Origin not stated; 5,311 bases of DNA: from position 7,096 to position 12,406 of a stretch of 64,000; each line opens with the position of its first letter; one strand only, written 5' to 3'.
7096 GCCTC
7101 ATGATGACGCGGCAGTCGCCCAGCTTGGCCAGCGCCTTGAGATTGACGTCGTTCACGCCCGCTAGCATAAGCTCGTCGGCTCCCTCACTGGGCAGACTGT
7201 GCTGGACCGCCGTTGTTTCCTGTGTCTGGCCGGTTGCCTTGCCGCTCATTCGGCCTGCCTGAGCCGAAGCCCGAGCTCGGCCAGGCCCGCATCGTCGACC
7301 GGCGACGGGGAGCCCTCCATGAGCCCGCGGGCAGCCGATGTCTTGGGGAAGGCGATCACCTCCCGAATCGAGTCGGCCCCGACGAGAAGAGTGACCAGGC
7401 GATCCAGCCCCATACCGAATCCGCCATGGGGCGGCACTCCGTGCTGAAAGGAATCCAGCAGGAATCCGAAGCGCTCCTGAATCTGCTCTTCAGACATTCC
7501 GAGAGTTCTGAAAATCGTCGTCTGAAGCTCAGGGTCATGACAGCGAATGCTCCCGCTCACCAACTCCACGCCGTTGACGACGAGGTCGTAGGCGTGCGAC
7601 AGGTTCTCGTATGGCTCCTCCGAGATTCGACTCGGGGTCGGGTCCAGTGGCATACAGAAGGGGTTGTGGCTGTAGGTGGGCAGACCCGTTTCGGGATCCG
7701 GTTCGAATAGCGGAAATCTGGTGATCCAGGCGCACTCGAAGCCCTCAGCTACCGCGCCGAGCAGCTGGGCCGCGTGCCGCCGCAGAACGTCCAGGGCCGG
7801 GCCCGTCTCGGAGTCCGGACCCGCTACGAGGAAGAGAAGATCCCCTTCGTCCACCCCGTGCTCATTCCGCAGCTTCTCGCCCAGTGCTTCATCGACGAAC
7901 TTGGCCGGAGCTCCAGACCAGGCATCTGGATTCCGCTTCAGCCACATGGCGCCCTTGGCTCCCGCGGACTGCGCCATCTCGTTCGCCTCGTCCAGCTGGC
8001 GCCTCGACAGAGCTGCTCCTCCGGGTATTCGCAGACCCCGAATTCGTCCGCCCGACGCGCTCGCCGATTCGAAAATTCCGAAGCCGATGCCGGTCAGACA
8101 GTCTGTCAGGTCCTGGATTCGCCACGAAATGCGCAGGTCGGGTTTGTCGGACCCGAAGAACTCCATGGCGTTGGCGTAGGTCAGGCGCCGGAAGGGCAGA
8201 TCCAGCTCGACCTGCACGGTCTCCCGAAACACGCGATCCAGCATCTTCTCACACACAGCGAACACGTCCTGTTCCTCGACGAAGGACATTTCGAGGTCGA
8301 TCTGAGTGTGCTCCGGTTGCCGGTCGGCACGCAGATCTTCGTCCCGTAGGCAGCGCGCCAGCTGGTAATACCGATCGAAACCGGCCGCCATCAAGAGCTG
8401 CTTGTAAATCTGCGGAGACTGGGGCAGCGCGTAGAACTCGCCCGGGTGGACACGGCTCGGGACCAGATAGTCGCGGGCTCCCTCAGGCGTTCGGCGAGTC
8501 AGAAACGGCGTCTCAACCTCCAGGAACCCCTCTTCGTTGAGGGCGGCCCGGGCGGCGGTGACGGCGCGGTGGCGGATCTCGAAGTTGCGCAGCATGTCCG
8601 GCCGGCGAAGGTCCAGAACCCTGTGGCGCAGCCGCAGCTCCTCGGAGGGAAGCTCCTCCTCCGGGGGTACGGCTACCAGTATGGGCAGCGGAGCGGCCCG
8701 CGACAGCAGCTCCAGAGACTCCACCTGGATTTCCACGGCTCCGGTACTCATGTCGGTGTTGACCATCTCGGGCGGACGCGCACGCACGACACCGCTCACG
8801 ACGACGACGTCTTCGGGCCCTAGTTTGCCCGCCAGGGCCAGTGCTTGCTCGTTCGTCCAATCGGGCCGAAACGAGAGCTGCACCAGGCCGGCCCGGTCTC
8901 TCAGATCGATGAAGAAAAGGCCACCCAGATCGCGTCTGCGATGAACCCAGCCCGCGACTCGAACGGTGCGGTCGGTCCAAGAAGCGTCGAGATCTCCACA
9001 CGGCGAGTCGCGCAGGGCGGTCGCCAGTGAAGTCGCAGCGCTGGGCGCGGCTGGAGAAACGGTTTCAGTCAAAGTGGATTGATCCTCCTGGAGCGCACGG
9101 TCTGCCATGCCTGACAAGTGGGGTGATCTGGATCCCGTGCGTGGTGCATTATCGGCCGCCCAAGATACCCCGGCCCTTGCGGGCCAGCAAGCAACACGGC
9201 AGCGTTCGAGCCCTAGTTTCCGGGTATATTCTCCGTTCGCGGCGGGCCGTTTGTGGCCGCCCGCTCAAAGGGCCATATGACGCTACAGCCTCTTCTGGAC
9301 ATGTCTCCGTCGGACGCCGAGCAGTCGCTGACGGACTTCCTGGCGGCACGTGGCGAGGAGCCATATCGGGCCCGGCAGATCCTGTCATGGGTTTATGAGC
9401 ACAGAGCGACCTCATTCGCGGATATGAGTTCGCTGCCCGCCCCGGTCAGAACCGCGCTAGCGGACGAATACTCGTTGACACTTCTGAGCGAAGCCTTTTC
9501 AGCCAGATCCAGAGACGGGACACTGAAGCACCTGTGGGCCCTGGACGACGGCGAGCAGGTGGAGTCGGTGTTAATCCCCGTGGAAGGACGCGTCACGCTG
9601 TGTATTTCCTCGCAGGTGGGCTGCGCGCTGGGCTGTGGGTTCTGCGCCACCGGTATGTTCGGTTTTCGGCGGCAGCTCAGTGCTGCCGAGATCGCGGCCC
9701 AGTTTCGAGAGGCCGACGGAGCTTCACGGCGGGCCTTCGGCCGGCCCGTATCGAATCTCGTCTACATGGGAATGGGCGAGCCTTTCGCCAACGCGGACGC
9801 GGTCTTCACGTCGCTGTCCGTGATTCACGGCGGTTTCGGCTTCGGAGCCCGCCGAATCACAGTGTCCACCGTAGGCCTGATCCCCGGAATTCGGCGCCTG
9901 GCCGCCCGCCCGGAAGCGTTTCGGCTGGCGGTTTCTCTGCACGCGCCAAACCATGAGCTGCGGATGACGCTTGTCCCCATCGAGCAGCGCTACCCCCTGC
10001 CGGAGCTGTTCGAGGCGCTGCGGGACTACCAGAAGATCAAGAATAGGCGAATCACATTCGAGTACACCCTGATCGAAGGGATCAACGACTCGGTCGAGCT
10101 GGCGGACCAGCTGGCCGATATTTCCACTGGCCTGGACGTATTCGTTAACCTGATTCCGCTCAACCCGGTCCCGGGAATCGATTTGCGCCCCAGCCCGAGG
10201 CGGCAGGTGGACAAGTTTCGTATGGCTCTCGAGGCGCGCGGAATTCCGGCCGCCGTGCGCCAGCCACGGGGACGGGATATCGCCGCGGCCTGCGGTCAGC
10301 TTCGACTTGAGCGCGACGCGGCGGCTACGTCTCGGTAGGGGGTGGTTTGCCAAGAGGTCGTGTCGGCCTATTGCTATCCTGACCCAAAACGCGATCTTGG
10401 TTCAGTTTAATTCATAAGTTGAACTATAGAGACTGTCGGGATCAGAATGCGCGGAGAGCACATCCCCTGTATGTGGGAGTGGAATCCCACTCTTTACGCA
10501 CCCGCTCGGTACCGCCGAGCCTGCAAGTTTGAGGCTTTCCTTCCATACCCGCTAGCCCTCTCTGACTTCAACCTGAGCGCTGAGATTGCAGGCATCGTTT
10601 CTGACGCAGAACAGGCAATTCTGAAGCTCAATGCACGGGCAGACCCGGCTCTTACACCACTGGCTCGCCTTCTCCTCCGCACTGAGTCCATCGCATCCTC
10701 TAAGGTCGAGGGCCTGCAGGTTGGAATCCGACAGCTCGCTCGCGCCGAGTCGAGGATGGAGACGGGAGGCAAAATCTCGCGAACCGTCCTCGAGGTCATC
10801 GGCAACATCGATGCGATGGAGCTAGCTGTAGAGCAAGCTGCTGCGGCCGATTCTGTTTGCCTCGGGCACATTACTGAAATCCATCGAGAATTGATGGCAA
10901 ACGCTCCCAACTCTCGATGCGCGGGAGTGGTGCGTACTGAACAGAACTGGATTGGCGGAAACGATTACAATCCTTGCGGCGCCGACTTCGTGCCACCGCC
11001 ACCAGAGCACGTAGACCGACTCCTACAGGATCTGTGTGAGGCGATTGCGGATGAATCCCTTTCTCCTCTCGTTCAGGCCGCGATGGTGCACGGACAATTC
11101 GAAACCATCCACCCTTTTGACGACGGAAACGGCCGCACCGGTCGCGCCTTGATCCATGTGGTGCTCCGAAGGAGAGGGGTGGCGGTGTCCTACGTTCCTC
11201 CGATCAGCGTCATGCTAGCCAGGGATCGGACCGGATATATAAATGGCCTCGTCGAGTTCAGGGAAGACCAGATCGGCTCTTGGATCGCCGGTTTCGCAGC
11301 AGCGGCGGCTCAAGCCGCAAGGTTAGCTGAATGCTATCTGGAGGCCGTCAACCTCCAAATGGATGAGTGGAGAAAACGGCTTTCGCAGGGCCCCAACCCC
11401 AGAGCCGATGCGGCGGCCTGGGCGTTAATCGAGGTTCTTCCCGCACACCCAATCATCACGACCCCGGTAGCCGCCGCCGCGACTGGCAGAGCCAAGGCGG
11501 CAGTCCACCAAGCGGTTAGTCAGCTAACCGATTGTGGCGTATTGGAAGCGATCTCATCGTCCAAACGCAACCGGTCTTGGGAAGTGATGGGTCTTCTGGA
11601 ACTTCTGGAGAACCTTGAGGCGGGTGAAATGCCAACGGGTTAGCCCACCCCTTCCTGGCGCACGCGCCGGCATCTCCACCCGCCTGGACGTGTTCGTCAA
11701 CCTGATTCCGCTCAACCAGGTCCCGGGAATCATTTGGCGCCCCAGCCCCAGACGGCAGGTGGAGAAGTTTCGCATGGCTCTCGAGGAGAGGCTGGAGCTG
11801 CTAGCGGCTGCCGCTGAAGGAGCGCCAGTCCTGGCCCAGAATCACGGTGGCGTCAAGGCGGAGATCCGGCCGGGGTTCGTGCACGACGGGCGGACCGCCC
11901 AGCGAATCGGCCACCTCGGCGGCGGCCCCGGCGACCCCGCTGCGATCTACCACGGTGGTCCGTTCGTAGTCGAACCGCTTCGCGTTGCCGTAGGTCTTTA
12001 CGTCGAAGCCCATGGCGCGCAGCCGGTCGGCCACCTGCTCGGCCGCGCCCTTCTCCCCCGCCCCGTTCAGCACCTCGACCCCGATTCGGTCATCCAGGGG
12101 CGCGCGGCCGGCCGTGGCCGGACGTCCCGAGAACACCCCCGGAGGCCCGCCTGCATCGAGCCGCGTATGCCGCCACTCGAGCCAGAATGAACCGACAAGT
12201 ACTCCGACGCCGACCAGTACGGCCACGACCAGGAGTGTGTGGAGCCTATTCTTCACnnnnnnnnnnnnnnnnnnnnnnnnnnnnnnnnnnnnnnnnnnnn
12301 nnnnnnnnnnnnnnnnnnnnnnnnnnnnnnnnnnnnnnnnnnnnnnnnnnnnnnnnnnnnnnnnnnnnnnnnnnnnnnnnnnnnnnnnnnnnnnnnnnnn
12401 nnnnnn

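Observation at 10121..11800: A ~1.5 kb lower-GC mini-island carrying a lone Fic gene at the 3' end of rlmN, flanked by imperfect 110-bp direct repeats, with no integrase.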

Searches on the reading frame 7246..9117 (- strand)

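Call 6: search_protein_families(library=pfam, proteins=[window:7246-9117:-])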
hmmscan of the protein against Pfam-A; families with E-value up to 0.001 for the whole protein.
window:7246-9117:- (623 aa): 3 families
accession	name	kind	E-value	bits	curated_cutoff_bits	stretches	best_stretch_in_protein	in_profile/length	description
PF00152.25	tRNA-synt_2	-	1.4e-114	382.8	25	1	158-593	1-307/308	tRNA synthetases class II (D, K and N)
PF02938.19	GAD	-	1e-17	64.6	23.4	1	349-437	1-90/95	GAD domain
PF01336.31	tRNA_anti-codon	-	1.7e-16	60.3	27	1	52-138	1-75/75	OB-fold nucleic acid binding domain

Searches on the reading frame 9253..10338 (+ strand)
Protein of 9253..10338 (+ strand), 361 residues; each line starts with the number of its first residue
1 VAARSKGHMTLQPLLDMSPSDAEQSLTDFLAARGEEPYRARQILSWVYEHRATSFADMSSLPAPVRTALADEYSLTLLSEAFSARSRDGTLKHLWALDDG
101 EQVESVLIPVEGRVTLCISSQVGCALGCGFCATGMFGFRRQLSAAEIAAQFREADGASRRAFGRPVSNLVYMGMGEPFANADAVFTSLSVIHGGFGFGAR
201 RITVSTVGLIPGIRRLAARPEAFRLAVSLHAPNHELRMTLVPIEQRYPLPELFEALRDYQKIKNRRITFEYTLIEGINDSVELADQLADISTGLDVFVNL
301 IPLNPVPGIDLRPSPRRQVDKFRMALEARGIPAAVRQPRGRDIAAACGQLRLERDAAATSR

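Call 6: search_protein_families(library=pfam, proteins=[window:9253-10338:+])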
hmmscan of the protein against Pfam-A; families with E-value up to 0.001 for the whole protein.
window:9253-10338:+ (361 aa): 2 families
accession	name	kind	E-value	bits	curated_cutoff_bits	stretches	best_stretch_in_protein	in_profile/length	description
PF21016.3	RlmN_N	-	1.2e-12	47.8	24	1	23-72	8-57/60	Ribosomal RNA large subunit methyltransferase N-terminal domain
PF04055.27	Radical_SAM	-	1.3e-12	48.6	29.5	1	119-280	2-157/166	Radical SAM superfamily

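Call 7: search_protein_families(library=ncbifam, proteins=[window:9253-10338:+])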
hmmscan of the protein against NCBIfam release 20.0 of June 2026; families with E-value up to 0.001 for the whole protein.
window:9253-10338:+ (361 aa): 8 families
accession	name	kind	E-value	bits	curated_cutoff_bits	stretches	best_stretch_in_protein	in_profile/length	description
TIGR00048.1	rRNA_mod_RlmN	equivalog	1.3e-104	349.9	290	1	23-356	14-348/355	dual-specificity RNA methyltransferase RlmN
NF011031.0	PRK14461.1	equivalog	6.4e-91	305.1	601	1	24-351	16-362/372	ribosomal RNA large subunit methyltransferase N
NF008396.0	PRK11194.1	equivalog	6.7e-82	275.3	633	1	23-351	20-354/379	dual-specificity RNA methyltransferase RlmN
NF000424.4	CfrAB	exception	1.1e-66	225.5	530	1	26-350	7-336/338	Cfr family 23S rRNA (adenine(2503)-C(8))-methyltransferase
NF011024.0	PRK14453.1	equivalog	1.1e-65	222.2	468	1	26-352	11-342/348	23S rRNA (adenine(2503)-C(8))-methyltransferase Cfr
TIGR04432.1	rSAM_Cfr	equivalog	1.1e-65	222.1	550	1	26-351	9-339/341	Cfr family 23S rRNA (adenine(2503)-C(8))-methyltransferase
NF011040.0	PRK14470.1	equivalog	5.2e-64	216.8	441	1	24-351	7-332/338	ribosomal RNA large subunit methyltransferase N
NF011034.0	PRK14464.1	equivalog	3e-57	194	422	1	26-354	6-330/348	RNA methyltransferase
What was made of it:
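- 9277..10338 (+): rlmN, intact (353 aa from the ATG at 9277; the longest ORF starts with GTG at 9253). TIGR00048 350 bits (cut-off 290), RlmN_N plus Radical_SAM (calls 6, 7).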

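Call 9: find_related_loci(query=window:9253-10338:+, collection=genome_contigs, flank=6000)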
Query window:9253-10338:+ (361 aa) in genome_contigs; peptide patterns used: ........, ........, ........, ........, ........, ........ (x = any residue, [..] = any of these).
599 stretches matched a pattern (row limit reached: there are more); 577 encode a relative of the query (tblastn E <= 1e-3); the best 80 are kept; 80 distinct loci.
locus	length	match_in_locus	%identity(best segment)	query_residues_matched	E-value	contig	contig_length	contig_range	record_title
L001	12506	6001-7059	84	9-361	0e+0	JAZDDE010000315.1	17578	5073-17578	MAG: Gemmatimonadota bacterium isolate TC87O_Bin_5 TC87O_Bin_5_clean_scaffold_315, whole genome shotgun sequence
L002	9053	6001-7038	64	14-359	9e-144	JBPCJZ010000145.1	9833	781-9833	MAG: Gemmatimonadota bacterium isolate TH_ant_mag_39 S1Ck127_766505_flag_0_multi_49.1749_len_9833, whole genome shotgun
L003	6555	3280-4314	63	14-358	6e-139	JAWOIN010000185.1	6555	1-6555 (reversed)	MAG: Gemmatimonadota bacterium isolate CWP5-2.bin.36 k191_2867413, whole genome shotgun sequence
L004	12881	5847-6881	59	14-358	3e-134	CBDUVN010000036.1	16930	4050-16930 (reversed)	MAG TPA_asm: uncultured bacterium isolate SRR21487738_binner123_Refined_62 genome assembly, contig: ERZ25083882.654, who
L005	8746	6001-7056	61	3-354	1e-133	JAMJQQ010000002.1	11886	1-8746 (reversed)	MAG: Candidatus Carthagonibacter metallireducens isolate Bin_S162_005 Contig_S162_16749, whole genome shotgun sequence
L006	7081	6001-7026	60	14-355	4e-133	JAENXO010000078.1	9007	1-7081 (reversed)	MAG: Gemmatimonadetes bacterium isolate 14_8_m_bin36 k141_1187157_length_9007_cov_53.5695, whole genome shotgun sequence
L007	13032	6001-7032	62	14-357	1e-132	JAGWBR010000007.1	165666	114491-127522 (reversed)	MAG: Gemmatimonadetes bacterium isolate 277c_38 scaffold_178, whole genome shotgun sequence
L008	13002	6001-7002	49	18-356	1e-90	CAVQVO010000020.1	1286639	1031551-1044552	MAG: uncultured Acidimicrobiales bacterium isolate MFD09964.bin.1.7 genome assembly, contig: contig_6906, whole genome s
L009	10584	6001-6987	44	21-351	5e-89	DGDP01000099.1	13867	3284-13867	MAG TPA_asm: Acetomicrobium sp. UBA3949 UBA3949_contig_7842, whole genome shotgun sequence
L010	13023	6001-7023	46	9-351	4e-89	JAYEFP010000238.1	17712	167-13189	MAG: Candidatus Bipolaricaulota bacterium isolate MAG269 MAG269_238, whole genome shotgun sequence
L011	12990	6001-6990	47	24-351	2e-88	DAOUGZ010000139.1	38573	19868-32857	MAG TPA_asm: Anaerolineae bacterium isolate R89_281 k165_1178194, whole genome shotgun sequence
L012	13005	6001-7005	45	20-352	7e-88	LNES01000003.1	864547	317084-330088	MAG: Chlamydiae bacterium Ga0074140 Ga0074140_11.3, whole genome shotgun sequence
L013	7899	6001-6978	47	24-351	5e-88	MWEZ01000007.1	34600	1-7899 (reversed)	MAG: Verrucomicrobia bacterium ADurb.Bin018 BWX54_contig000007, whole genome shotgun sequence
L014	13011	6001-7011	44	14-352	6e-88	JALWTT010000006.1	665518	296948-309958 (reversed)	MAG: Thermotogaceae bacterium isolate M2_metabat2_scaf2bin.213 M2_NODE_1_length_665518_cov_5.394407, whole genome shotgu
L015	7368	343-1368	46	3-351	4e-88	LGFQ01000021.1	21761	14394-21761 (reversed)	MAG: Synergistales bacterium 54_24 S_scaffold_156, whole genome shotgun sequence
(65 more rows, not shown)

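Call 21: find_homologous_proteins(query=window:9277-10338:+, max_evalue=1e-60)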
Query window:9277-10338:+ (353 aa): 6529 proteins with E <= 1e-60 among 8000 candidates; the best 120 are listed.
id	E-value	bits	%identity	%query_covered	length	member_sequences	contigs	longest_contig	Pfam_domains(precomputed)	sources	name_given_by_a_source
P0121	6.7e-230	780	100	100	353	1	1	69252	PF04055.28,PF21016.4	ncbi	ncbi:MAG: 23S rRNA (adenine(2503)-C(2))-methyltransferase RlmN [Gemmatimonadota bacterium]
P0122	7.9e-195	664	84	100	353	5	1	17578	PF04055.28,PF21016.4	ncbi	-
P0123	1.2e-185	634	80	100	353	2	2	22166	PF04055.28,PF21016.4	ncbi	-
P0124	2.4e-149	515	67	99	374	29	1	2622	PF04055.28,PF21016.4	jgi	jgi:23S rRNA (adenine2503-C2)-methyltransferase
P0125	1.3e-146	506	67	98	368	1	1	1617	PF04055.28,PF21016.4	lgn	-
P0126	2.5e-146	505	67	98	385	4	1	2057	PF04055.28,PF21016.4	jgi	jgi:23S rRNA (adenine2503-C2)-methyltransferase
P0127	4.7e-146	504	67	97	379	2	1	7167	PF04055.28,PF21016.4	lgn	-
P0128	1.0e-144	500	65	97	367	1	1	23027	PF04055.28,PF21016.4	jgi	-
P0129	1.3e-144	499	66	99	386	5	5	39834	PF04055.28,PF21016.4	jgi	-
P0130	2.6e-144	498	67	97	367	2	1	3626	PF04055.28,PF21016.4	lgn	-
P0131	5.3e-144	497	67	97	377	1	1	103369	PF04055.28,PF21016.4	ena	-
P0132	8.0e-144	497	68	92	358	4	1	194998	PF04055.28,PF21016.4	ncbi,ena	-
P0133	1.0e-143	496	65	97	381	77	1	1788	PF04055.28,PF21016.4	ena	-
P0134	2.2e-143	495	66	98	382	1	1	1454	PF04055.28,PF21016.4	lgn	-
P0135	2.6e-143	495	67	97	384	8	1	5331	PF04055.28,PF21016.4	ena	-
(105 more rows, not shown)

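Call 22: find_encoding_contigs(protein=P0123, flank=8000, max_places=4)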
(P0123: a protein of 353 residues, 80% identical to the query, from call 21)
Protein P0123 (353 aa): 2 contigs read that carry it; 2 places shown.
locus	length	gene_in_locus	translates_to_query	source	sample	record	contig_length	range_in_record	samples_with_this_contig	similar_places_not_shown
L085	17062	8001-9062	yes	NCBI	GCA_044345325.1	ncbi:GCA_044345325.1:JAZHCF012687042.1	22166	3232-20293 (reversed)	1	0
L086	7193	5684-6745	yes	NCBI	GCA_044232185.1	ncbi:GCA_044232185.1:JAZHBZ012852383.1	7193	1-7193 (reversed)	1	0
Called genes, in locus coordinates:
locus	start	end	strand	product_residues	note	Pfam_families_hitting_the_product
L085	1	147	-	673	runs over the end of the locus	?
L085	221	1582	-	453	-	PF03448:MgtE_N, PF00571:CBS (weak), PF01769:MgtE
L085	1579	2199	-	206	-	PF04367:DUF502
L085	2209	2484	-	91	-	PF02130:YbeY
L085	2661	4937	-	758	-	PF07697:7TMR-HDED, PF07698:7TM-7TMR_HD, PF01966:HD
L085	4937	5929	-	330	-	PF02562:PhoH, PF13604:AAA_30, PF13245:AAA_19 (weak)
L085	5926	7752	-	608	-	PF01336:tRNA_anti-codon, PF00152:tRNA-synt_2, PF02938:GAD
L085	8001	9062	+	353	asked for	PF21016:RlmN_N, PF04055:Radical_SAM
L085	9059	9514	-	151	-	PF13399:LytR_C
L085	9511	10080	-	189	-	PF01966:HD (weak)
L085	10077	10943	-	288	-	PF02569:Pantoate_ligase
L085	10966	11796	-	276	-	PF02548:Pantoate_transf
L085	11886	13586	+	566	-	PF05833:NFACT_N, PF05670:NFACT-R_1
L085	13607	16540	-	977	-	PF00082:Peptidase_S8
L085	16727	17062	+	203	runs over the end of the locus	PF01726:LexA_DNA_bind, PF00717:Peptidase_S24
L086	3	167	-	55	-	?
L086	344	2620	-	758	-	PF07697:7TMR-HDED, PF07698:7TM-7TMR_HD, PF01966:HD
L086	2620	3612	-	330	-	PF02562:PhoH, PF13604:AAA_30, PF13245:AAA_19 (weak)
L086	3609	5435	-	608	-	PF01336:tRNA_anti-codon, PF00152:tRNA-synt_2, PF02938:GAD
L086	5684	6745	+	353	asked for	PF21016:RlmN_N, PF04055:Radical_SAM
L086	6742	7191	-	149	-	?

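Call 23: find_encoding_contigs(protein=P0122, flank=8000, max_places=6)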
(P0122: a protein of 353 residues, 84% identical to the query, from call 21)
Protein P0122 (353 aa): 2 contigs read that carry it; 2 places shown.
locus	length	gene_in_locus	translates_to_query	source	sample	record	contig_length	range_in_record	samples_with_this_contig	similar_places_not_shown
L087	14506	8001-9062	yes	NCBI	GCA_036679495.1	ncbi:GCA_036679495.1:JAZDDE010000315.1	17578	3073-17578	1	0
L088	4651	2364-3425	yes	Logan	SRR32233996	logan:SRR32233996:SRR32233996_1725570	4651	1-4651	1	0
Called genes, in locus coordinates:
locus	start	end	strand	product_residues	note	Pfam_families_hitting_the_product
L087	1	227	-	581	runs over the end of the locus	PF02369:Big_1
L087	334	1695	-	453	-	PF03448:MgtE_N, PF00571:CBS (weak), PF01769:MgtE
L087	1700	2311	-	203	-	PF04367:DUF502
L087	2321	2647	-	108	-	PF02130:YbeY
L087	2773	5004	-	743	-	PF07697:7TMR-HDED, PF07698:7TM-7TMR_HD, PF01966:HD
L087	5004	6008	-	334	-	PF02562:PhoH, PF13245:AAA_19 (weak), PF13604:AAA_30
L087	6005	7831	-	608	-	PF01336:tRNA_anti-codon, PF00152:tRNA-synt_2, PF02938:GAD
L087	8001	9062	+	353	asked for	PF21016:RlmN_N, PF04055:Radical_SAM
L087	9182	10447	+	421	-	PF00144:Beta-lactamase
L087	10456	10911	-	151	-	PF13399:LytR_C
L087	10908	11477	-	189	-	PF01966:HD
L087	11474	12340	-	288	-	PF02569:Pantoate_ligase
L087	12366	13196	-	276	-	PF02548:Pantoate_transf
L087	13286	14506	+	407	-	?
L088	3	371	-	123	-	?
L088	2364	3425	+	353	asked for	PF21016:RlmN_N, PF04055:Radical_SAM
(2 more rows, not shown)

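Call 49: search_protein_families(library=padloc, proteins=[L001:7182-8447:+], max_evalue=0.01)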
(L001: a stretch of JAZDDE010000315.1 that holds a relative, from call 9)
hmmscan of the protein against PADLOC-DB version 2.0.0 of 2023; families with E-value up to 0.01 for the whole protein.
L001:7182-8447:+ (421 aa): 0 families

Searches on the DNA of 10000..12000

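Call 48: search_rna_families(source=window, start=10000, end=12000, threshold=evalue, max_evalue=1)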
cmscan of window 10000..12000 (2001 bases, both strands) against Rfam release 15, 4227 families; matches with E-value up to 1: 0.
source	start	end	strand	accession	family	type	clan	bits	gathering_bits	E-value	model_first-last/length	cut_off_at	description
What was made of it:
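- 11666..11792 (+): Repeat copy 2: a truncated pseudo-rlmN fragment, in frame internally but lacking the last ~97 nt of the gene. No Rfam hit (call 48).
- On Integron cassette: There is no array and no Rfam hit (call 48).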

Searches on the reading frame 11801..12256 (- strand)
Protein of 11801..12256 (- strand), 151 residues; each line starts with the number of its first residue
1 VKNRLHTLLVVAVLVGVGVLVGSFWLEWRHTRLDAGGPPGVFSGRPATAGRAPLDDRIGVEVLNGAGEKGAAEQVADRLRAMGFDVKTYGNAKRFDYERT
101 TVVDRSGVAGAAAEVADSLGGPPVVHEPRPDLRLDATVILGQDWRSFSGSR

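Call 6: search_protein_families(library=pfam, proteins=[window:11801-12256:-])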
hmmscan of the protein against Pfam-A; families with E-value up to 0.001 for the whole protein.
window:11801-12256:- (151 aa): 1 family
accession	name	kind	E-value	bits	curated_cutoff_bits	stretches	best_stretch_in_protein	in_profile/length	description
PF13399.11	LytR_C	-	3.5e-18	66.7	22.2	1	58-144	2-86/86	LytR cell envelope-related transcriptional attenuator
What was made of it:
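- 11801..12256 (-): LytR_C-domain gene, convergent with rlmN and fic. Its stop codon lies in a CTAG at 11801-11804, as in the empty site of L085. Pfam LytR_C 3.5e-18 (call 6).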

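Call 7: search_protein_families(library=ncbifam, proteins=[window:11801-12256:-])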
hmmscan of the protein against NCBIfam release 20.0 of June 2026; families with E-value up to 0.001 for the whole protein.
window:11801-12256:- (151 aa): 1 family
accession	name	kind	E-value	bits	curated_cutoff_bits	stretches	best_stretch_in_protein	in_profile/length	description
NF035953.1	integrity_Cei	equivalog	3.5e-05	23.7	150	1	57-135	80-164/212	envelope integrity protein Cei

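Call 20: find_related_loci(query=window:11801-12256:-, collection=metagenome_contigs, flank=6000)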
Query window:11801-12256:- (151 aa) in metagenome_contigs; peptide patterns used: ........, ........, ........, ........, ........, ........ (x = any residue, [..] = any of these).
600 stretches matched a pattern (row limit reached: there are more); 2 encode a relative of the query (tblastn E <= 1e-3); 2 distinct loci.
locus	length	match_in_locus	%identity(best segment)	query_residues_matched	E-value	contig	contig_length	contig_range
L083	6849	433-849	34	3-147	3e-16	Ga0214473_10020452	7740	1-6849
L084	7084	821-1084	50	57-144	1e-15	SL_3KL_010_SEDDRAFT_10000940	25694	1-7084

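Call 63: find_encoding_contigs(protein=window:11801-12256:-, flank=6000, max_places=6)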
Protein window:11801-12256:- (151 aa): no gene with exactly this product is on record in the collection.
